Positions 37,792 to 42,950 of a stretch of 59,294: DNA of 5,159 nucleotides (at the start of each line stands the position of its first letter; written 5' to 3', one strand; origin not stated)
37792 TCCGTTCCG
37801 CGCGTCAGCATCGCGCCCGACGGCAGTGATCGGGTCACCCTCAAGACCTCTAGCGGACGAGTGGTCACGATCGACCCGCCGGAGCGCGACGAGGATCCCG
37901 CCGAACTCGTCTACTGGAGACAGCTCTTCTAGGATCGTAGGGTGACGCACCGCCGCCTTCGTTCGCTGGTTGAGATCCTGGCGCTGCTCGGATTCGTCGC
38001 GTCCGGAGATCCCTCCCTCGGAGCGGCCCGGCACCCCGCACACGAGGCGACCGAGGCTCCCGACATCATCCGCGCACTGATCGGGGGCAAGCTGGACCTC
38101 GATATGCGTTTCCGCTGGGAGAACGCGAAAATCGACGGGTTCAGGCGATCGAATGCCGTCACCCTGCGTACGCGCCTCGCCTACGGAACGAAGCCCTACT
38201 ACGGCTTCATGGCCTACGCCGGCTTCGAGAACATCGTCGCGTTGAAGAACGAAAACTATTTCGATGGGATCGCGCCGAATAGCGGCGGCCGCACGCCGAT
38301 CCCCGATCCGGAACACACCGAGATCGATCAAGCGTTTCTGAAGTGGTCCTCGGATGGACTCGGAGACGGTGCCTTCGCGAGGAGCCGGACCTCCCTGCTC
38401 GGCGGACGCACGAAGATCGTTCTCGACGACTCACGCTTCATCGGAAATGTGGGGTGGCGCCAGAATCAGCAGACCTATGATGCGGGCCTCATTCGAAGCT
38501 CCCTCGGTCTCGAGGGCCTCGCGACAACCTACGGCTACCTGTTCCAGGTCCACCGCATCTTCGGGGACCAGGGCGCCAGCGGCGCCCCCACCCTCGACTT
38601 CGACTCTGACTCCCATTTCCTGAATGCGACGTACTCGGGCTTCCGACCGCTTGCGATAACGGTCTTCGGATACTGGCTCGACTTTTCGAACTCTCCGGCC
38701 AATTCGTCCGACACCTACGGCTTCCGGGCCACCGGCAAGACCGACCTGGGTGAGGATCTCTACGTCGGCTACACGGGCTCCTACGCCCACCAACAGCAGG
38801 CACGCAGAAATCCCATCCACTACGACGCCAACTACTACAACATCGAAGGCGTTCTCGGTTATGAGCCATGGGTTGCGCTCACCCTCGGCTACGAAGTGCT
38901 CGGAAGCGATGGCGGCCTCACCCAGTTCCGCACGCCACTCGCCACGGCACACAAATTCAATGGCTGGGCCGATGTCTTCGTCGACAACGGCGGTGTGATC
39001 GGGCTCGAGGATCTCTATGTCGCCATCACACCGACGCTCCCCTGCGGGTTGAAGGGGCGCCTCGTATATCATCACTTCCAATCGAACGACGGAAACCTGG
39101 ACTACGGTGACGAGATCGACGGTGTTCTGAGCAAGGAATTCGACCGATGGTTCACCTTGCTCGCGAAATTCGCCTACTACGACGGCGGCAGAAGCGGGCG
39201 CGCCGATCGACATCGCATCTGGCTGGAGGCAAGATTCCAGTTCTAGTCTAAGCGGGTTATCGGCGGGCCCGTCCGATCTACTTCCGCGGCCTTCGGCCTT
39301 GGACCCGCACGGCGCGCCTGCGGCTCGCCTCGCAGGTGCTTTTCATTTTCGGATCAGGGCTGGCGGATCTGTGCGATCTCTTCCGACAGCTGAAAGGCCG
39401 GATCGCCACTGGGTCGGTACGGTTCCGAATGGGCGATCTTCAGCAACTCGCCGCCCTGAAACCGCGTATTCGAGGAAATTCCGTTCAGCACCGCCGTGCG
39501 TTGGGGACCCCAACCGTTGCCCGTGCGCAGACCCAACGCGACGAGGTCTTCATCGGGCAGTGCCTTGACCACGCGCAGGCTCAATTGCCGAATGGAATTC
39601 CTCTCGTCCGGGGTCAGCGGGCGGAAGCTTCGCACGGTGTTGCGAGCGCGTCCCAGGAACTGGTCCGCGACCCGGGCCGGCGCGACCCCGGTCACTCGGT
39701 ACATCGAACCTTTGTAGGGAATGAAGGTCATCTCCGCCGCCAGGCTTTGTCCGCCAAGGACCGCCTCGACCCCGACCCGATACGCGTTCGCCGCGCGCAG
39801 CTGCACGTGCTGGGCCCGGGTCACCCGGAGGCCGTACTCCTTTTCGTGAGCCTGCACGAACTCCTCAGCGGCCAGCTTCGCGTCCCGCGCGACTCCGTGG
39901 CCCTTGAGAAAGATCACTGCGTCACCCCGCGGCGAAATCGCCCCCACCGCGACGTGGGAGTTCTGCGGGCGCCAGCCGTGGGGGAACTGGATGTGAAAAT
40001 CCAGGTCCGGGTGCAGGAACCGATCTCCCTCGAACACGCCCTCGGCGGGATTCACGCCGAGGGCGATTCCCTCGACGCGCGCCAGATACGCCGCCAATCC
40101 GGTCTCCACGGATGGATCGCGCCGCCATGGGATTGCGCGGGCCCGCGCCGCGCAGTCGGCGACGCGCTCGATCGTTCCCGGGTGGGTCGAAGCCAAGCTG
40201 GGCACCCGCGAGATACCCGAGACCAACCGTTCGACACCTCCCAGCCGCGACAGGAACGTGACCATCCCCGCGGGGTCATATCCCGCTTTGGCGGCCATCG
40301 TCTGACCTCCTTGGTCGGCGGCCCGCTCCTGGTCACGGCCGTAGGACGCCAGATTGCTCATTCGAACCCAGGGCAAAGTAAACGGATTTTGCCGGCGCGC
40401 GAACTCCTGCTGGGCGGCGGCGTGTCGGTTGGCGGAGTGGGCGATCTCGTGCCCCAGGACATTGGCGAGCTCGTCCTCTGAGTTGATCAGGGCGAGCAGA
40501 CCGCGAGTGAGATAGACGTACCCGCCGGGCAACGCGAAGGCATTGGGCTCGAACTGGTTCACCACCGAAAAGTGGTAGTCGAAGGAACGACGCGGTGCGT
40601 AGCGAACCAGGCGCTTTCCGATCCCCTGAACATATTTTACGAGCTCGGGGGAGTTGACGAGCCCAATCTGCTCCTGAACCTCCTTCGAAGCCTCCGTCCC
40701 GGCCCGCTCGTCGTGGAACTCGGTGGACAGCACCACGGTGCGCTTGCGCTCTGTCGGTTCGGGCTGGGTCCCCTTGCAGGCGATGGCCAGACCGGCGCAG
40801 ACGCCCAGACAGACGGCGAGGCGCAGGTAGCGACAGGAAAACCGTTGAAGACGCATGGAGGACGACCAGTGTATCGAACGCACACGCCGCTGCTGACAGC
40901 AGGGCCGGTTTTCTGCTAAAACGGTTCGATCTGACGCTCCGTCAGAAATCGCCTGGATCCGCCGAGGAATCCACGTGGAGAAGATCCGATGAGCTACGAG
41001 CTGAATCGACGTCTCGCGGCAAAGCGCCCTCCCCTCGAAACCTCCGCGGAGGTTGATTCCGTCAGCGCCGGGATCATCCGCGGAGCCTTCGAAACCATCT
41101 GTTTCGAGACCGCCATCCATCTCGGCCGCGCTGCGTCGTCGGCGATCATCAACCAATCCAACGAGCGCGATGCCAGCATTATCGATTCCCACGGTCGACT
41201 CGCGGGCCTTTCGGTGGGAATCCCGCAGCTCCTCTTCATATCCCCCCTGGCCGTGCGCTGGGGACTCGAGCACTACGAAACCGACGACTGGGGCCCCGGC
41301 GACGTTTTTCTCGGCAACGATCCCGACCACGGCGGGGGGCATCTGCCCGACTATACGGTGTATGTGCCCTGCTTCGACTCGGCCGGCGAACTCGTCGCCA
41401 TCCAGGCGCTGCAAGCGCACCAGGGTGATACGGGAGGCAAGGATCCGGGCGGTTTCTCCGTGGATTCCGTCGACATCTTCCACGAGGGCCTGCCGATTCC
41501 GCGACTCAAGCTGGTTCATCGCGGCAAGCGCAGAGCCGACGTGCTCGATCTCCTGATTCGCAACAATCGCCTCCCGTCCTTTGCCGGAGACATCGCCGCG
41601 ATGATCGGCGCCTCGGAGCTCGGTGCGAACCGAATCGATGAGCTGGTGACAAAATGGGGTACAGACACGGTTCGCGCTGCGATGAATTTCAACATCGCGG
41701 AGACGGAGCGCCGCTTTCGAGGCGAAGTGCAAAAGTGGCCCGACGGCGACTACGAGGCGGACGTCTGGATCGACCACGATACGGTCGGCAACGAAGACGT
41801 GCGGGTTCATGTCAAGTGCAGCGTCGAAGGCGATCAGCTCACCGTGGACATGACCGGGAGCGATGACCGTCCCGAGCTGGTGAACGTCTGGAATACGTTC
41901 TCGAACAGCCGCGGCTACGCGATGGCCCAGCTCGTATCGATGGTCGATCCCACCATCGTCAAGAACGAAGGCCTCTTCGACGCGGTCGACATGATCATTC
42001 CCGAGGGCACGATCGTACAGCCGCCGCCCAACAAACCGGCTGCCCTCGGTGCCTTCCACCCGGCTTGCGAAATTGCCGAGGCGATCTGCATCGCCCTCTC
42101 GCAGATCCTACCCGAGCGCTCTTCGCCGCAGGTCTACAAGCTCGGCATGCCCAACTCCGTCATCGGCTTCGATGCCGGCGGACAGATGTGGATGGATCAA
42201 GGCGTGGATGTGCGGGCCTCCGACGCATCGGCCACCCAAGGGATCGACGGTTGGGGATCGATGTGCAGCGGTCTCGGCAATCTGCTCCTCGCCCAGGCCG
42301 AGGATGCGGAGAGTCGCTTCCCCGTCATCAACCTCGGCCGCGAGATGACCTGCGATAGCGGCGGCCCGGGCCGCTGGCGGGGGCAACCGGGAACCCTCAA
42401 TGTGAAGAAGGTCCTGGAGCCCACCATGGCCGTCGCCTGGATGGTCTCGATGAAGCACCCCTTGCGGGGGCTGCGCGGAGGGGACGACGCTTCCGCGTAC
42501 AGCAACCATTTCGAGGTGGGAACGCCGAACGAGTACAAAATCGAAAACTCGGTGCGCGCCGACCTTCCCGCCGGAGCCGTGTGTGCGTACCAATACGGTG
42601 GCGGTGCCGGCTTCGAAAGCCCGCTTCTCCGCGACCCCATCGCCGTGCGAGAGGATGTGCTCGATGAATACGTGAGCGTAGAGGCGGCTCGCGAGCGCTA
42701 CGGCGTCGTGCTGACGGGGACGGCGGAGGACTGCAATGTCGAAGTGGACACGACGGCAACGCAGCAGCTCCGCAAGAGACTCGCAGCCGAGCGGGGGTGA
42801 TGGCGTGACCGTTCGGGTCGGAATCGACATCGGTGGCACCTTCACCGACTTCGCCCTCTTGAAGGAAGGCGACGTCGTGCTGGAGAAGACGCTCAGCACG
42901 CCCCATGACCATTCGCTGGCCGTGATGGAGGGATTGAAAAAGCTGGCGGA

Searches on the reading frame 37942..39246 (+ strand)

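Call 30: search_protein_families(library=pfam, proteins=[window:37942-39246:+], max_evalue=0.0001)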
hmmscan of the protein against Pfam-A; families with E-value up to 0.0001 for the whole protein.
window:37942-39246:+ (434 aa): 1 family
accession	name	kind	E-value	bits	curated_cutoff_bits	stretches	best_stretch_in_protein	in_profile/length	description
PF13372.12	Alginate_exp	-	1.4e-05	24.6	25.2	1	96-184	49-128/395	Alginate export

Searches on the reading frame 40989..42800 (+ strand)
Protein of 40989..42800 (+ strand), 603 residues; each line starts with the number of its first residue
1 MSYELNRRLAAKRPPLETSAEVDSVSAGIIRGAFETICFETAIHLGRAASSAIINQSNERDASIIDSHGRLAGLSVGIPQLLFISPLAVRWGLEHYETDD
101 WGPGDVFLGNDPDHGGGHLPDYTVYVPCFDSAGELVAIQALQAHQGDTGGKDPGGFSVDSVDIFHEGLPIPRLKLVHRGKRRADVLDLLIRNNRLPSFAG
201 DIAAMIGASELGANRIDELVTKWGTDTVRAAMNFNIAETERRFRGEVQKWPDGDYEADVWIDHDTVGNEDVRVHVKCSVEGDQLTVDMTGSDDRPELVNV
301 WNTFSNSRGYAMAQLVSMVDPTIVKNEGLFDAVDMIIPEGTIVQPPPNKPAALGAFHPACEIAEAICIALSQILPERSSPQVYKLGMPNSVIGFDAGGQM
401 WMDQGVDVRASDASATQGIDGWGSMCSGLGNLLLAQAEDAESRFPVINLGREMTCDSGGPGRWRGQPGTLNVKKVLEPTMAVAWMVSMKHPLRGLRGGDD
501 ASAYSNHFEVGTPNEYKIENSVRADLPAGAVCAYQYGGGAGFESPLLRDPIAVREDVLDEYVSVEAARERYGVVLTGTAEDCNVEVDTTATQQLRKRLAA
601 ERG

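Call 30: search_protein_families(library=pfam, proteins=[window:40989-42800:+], max_evalue=0.0001)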
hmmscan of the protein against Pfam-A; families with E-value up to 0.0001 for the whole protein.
window:40989-42800:+ (603 aa): 1 family
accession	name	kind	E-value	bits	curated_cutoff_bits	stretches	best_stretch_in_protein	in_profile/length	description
PF02538.19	Hydantoinase_B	-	3.7e-110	369.3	26.8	1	23-542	1-516/519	Hydantoinase B/oxoprolinase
